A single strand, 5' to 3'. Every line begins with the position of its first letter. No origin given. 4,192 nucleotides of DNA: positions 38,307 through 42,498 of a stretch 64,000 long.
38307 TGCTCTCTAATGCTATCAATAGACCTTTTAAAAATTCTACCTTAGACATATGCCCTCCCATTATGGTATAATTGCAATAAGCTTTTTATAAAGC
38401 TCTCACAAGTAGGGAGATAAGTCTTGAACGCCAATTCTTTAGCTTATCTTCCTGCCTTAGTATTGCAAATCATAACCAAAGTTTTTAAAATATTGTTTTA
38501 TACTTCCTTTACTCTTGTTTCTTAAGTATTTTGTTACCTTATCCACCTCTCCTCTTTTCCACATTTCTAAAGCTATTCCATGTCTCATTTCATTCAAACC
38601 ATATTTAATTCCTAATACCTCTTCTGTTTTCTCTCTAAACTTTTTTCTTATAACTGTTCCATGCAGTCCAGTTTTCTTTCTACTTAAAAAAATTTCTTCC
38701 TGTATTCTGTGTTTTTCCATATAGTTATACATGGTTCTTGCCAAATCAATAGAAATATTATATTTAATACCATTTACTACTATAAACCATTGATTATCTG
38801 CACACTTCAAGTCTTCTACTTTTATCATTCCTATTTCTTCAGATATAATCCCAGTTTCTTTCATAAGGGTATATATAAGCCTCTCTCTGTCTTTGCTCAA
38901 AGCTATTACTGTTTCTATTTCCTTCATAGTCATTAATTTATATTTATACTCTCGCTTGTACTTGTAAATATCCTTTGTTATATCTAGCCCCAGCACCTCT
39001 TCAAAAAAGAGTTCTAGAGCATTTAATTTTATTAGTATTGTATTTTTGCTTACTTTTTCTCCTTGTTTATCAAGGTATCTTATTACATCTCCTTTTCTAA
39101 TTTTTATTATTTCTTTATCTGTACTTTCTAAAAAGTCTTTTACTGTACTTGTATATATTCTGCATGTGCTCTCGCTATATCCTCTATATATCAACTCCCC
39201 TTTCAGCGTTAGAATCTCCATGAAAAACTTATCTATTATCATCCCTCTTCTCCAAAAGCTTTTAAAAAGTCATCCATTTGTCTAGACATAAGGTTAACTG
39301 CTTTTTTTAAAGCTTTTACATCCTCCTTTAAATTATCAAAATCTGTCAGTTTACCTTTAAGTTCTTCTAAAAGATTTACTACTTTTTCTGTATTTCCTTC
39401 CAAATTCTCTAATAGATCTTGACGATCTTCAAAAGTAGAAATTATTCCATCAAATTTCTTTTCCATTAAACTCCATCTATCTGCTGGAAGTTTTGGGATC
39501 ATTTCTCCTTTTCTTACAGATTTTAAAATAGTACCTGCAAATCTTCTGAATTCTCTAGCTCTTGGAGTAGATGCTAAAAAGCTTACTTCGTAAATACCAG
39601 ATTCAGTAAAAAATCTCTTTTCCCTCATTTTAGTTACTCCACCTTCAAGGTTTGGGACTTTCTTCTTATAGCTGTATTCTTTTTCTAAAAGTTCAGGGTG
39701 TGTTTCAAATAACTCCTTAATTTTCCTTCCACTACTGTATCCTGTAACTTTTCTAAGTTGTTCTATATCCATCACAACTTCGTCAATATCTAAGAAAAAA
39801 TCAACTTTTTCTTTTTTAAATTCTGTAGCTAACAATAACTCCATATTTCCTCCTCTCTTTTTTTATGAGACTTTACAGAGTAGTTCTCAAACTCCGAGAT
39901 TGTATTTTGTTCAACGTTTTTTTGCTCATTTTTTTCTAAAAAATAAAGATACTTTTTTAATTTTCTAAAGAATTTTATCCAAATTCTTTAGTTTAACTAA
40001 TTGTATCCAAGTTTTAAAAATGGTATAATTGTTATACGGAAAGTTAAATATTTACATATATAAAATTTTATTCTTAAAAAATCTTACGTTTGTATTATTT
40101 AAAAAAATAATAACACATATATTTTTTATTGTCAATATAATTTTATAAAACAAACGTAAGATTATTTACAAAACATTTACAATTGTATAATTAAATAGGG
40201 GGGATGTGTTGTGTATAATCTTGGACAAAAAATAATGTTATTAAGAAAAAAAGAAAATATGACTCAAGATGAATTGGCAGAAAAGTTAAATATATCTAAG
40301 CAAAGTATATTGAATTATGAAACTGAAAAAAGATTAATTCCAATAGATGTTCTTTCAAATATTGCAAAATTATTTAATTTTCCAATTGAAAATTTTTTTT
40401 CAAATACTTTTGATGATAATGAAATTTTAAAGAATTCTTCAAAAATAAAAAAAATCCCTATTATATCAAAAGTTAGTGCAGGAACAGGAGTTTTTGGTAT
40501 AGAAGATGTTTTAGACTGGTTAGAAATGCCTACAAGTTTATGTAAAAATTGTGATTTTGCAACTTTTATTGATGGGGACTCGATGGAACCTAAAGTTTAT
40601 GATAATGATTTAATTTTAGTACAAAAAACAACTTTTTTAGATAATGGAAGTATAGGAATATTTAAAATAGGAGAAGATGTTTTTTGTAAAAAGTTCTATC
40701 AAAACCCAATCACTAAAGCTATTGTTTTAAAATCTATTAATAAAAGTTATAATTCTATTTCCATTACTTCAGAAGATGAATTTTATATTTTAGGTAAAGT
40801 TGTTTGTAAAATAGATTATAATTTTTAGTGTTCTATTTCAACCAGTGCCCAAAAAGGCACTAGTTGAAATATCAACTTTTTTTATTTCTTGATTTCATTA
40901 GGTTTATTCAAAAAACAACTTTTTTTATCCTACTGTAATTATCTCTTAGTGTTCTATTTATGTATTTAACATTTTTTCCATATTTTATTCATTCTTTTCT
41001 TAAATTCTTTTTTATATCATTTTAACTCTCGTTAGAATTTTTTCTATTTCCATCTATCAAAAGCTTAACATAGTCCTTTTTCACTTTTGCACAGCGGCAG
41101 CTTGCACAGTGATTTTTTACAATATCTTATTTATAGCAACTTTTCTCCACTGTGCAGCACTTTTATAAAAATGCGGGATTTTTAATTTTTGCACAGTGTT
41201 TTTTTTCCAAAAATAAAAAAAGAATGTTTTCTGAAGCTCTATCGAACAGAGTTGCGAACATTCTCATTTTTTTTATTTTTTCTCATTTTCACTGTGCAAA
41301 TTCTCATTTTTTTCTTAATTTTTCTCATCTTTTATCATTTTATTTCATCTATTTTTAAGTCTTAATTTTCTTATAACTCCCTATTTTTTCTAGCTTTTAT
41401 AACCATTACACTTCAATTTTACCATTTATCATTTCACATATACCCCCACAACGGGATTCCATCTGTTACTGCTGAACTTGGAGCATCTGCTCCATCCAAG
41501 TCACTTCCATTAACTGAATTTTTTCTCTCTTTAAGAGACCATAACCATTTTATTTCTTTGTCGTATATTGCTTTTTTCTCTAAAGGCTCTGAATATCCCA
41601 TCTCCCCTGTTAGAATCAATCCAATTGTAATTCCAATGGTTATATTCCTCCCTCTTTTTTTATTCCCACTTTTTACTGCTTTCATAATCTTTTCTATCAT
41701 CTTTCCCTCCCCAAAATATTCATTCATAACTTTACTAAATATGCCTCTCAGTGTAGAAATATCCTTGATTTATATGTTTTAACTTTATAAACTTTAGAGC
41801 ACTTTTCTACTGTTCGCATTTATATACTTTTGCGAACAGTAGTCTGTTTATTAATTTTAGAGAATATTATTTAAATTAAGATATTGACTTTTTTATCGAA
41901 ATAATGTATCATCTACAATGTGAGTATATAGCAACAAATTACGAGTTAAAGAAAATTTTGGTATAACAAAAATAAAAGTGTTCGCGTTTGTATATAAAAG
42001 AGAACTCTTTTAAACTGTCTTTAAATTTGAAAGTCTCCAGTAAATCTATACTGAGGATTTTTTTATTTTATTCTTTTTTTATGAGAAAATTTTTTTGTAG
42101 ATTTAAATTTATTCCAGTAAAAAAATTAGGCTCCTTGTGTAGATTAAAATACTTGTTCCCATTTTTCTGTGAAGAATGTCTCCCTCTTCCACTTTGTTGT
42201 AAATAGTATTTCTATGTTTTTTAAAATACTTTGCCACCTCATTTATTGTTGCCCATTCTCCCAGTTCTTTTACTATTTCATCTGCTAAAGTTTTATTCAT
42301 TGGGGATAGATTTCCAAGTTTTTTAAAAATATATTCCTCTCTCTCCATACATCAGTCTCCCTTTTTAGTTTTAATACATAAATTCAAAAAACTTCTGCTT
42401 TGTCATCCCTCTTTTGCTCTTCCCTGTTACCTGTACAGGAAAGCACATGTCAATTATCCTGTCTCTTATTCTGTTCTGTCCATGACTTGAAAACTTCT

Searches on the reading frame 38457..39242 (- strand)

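Call 63: search_protein_families(library=phrogs, proteins=[window:38457-39242:-], max_evalue=0.00001)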
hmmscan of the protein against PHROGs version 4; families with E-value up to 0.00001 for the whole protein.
window:38457-39242:- (261 aa): 0 families

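Call 64: search_protein_families(library=pfam, proteins=[window:38457-39242:-], max_evalue=0.001)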
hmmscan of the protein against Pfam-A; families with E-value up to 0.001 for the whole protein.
window:38457-39242:- (261 aa): 3 families
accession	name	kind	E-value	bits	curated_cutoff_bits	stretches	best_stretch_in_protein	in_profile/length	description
PF13495.12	Phage_int_SAM_4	-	2.6e-12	47.4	27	1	17-88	9-83/85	Phage integrase, N-terminal SAM-like domain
PF00589.27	Phage_integrase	-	8.9e-07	29.3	27.1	1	104-253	3-167/172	Phage integrase family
PF02899.23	Phage_int_SAM_1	-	0.00019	22.1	22.3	1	19-81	11-77/83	Phage integrase, N-terminal SAM-like domain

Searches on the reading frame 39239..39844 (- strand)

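Call 63: search_protein_families(library=phrogs, proteins=[window:39239-39844:-], max_evalue=0.00001)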
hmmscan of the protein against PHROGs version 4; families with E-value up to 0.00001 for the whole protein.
window:39239-39844:- (201 aa): 3 families
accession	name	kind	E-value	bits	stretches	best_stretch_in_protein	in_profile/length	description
phrog_463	-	transcription regulation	1.3e-06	29.2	1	8-178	9-170/250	anti-repressor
phrog_5060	-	transcription regulation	8.6e-06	26.9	0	8-168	11-175/224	anti-repressor Ant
phrog_2011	-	transcription regulation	8.8e-06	26.6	0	1-112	1-112/275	anti-repressor Ant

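Call 64: search_protein_families(library=pfam, proteins=[window:39239-39844:-], max_evalue=0.001)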
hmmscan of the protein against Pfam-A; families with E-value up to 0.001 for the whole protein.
window:39239-39844:- (201 aa): 1 family
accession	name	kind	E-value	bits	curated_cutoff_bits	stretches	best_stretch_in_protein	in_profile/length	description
PF04136.21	COG3_N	-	0.00055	20.3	27.9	0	125-195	28-98/147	Conserved oligomeric Golgi complex subunit 3, N-terminal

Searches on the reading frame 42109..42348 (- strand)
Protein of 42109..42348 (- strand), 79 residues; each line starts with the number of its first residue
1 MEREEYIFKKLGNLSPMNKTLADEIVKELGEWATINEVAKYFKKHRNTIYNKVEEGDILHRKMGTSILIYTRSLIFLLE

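Call 64: search_protein_families(library=pfam, proteins=[window:42109-42348:-], max_evalue=0.001)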
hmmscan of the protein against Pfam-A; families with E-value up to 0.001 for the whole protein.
window:42109-42348:- (79 aa): 1 family
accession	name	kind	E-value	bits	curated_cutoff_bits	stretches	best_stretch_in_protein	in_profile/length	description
PF12728.13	HTH_17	-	1.3e-06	29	27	1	34-74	3-43/51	Helix-turn-helix domain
